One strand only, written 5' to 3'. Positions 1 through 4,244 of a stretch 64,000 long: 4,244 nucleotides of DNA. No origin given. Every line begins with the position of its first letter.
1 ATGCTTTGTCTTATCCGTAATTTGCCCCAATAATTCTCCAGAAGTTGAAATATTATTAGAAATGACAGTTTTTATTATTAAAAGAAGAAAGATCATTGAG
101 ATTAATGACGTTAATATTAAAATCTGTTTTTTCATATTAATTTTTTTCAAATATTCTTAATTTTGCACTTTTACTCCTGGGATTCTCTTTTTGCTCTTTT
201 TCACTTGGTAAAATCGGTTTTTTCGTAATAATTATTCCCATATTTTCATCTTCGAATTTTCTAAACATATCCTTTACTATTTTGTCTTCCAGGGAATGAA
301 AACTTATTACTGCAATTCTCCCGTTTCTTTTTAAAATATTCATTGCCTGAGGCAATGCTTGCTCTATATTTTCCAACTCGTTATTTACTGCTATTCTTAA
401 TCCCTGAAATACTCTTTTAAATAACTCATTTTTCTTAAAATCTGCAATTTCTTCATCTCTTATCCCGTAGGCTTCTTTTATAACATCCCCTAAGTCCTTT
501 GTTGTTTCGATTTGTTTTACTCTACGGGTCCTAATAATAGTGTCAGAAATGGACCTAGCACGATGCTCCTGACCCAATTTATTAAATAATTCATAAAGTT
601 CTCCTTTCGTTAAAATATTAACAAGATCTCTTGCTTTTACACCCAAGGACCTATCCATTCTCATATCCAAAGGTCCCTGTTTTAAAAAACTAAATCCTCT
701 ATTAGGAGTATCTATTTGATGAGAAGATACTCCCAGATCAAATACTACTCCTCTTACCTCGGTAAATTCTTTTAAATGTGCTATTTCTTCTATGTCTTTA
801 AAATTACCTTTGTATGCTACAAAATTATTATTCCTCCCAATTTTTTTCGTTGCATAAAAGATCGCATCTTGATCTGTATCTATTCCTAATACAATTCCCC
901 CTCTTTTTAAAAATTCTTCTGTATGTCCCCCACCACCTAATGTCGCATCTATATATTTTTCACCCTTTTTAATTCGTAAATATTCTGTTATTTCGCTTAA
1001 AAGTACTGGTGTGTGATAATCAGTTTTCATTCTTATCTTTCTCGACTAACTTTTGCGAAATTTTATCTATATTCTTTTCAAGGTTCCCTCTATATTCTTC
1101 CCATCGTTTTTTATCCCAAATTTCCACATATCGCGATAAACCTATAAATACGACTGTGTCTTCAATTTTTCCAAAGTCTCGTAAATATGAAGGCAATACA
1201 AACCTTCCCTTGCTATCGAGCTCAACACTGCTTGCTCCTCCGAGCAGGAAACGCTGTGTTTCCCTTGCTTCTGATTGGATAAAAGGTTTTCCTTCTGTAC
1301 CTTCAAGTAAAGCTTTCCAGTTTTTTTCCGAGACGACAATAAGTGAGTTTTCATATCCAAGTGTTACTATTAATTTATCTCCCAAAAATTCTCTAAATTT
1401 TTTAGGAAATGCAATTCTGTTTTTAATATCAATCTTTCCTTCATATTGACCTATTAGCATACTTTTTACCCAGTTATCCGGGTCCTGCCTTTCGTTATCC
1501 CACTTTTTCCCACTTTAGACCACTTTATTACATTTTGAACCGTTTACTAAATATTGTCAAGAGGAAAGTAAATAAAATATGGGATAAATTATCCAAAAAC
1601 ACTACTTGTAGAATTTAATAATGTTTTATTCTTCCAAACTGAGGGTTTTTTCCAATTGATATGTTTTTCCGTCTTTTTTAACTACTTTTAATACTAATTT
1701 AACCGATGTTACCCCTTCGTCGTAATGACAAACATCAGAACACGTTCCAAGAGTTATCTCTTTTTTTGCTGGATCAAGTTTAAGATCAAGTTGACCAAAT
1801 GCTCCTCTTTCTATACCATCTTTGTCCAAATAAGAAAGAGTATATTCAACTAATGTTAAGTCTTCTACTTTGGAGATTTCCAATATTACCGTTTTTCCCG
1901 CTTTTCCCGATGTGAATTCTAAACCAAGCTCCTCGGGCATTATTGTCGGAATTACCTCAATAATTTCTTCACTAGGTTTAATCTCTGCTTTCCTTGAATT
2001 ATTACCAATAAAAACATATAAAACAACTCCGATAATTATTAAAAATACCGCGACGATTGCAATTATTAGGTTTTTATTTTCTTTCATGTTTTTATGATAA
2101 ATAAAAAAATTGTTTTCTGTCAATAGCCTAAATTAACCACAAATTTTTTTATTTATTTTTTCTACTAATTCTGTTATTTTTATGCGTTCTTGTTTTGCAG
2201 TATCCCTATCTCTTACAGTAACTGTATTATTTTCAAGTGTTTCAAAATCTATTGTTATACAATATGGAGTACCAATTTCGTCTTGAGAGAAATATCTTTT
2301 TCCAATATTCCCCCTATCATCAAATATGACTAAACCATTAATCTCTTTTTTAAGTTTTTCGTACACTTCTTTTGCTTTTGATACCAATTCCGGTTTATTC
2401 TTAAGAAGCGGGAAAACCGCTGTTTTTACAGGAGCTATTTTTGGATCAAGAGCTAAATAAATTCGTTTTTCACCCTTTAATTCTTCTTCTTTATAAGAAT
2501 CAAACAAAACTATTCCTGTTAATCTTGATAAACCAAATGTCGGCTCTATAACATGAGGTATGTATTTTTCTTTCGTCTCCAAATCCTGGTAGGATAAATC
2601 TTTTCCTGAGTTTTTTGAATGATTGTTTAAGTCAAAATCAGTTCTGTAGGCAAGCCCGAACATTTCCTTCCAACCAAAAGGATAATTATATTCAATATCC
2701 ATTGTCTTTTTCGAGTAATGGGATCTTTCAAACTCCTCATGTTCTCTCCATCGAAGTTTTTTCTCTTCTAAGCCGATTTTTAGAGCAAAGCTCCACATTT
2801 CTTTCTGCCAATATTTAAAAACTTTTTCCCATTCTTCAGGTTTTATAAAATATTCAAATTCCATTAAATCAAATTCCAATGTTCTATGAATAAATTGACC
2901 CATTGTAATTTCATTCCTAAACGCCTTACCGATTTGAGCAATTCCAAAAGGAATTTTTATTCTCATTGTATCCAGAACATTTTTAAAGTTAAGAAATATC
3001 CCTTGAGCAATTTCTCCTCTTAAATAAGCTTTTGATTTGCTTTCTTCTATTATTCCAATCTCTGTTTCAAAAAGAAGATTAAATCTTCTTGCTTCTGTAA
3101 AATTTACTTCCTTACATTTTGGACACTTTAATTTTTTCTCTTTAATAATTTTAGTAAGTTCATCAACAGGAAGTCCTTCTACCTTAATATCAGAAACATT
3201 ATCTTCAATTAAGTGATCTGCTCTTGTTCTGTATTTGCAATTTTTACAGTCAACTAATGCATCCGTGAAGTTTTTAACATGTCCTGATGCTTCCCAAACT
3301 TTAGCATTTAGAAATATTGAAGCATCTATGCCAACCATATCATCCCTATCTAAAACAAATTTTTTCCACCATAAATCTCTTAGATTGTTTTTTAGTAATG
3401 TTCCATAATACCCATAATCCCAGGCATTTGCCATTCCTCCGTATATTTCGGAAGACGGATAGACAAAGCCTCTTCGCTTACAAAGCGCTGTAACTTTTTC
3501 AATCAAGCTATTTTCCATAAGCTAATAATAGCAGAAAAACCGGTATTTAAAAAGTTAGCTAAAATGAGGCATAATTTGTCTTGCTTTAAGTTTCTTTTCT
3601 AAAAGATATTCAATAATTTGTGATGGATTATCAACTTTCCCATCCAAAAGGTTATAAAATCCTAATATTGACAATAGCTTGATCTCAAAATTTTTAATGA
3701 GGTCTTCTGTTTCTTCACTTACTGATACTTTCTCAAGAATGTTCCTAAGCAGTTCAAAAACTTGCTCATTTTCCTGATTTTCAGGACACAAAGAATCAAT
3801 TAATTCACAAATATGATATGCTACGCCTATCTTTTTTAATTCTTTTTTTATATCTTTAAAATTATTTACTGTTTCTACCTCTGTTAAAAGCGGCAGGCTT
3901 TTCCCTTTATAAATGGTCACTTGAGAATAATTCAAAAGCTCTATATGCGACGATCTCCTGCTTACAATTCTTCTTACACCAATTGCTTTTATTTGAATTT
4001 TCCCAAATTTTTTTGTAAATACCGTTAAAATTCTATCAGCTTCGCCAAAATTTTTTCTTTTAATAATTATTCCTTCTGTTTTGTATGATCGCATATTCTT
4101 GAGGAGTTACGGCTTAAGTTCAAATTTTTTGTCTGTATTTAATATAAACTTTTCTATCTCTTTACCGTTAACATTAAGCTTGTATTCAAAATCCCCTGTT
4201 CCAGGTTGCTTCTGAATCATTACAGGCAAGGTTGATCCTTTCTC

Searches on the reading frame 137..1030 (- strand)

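Call 80: search_protein_families(library=pfam, proteins=[window:137-1030:-], max_evalue=0.1)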
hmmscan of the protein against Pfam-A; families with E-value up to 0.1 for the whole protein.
window:137-1030:- (297 aa): 8 families
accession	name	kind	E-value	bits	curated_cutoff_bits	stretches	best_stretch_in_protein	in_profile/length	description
PF01795.25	Methyltransf_5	-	3.4e-91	306.4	27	1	5-296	3-308/309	MraW methylase family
PF13847.12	Methyltransf_31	-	0.00085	19.5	27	0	20-82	1-68/145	Methyltransferase domain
PF08241.18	Methyltransf_11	-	0.0016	19.4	21.2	0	28-79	2-53/95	Methyltransferase domain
PF13649.12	Methyltransf_25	-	0.011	16.9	27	1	28-81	3-59/97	Methyltransferase domain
PF09445.16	Methyltransf_15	-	0.024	14.7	22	1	25-123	3-94/165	RNA cap guanine-N2 methyltransferase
PF06017.19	Myosin_TH1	-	0.028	14.5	31.1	0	203-290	6-83/185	Unconventional myosin tail, actin- and lipid-binding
PF06962.18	rRNA_methylase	-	0.045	14.1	22.7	0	222-263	69-115/137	Putative rRNA methylase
PF00076.28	RRM_1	-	0.093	13.1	20.7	0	137-163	7-33/70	RNA recognition motif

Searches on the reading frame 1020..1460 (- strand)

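Call 80: search_protein_families(library=pfam, proteins=[window:1020-1460:-], max_evalue=0.1)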
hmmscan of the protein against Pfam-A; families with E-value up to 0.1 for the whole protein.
window:1020-1460:- (146 aa): 1 family
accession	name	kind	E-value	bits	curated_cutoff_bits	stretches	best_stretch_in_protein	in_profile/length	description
PF02381.23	MraZ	-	5.2e-30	103.7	23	2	72-138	1-68/72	MraZ protein, putative antitoxin-like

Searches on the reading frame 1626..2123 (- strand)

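Call 80: search_protein_families(library=pfam, proteins=[window:1626-2123:-], max_evalue=0.1)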
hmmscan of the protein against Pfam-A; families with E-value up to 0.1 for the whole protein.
window:1626-2123:- (165 aa): 2 families
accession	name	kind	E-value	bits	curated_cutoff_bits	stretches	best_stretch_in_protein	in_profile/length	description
PF23488.1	YKL065W-A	-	0.029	14.9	27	1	18-49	36-64/73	YKL065W-A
PF02790.20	COX2_TM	-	0.1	13.3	22.8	0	17-63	24-74/88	Cytochrome C oxidase subunit II, transmembrane domain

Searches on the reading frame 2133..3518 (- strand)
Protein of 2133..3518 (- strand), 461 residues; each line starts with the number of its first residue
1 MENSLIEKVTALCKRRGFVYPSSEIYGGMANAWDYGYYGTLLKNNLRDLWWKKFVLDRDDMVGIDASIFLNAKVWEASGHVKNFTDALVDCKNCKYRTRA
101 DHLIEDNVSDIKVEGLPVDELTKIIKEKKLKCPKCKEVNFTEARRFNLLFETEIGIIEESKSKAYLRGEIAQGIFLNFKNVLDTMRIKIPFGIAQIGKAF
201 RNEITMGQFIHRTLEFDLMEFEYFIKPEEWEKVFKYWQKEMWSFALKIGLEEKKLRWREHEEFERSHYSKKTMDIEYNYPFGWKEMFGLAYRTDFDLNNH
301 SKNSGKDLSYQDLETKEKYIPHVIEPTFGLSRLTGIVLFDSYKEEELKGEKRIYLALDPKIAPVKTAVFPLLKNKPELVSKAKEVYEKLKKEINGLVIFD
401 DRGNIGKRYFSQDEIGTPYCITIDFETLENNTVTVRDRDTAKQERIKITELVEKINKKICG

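Call 80: search_protein_families(library=pfam, proteins=[window:2133-3518:-], max_evalue=0.1)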
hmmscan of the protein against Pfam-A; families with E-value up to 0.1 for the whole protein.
window:2133-3518:- (461 aa): 3 families
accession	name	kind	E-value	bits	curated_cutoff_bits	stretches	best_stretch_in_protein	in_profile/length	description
PF03129.25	HGTP_anticodon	-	1.5e-22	80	21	1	367-457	3-93/94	Anticodon binding domain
PF00587.30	tRNA-synt_2b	-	2.4e-05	24.9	29.3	1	158-338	5-176/179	tRNA synthetase class II core domain (G, H, P, S and T)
PF21975.1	ASNSD1-SEP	-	0.035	14.6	27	0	105-161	25-80/96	ASNSD1 upstream open reading frame protein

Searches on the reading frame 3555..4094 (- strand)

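Call 80: search_protein_families(library=pfam, proteins=[window:3555-4094:-], max_evalue=0.1)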
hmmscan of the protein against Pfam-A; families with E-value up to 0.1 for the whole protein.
window:3555-4094:- (179 aa): 2 families
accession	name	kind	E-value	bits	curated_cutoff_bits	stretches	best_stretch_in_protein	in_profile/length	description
PF11967.14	RecO_N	-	2.2e-20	72.9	27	1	1-79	1-80/80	Recombination protein O N terminal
PF02565.21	RecO_C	-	2.5e-12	47.3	22.1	1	85-147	3-65/157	Recombination protein O C terminal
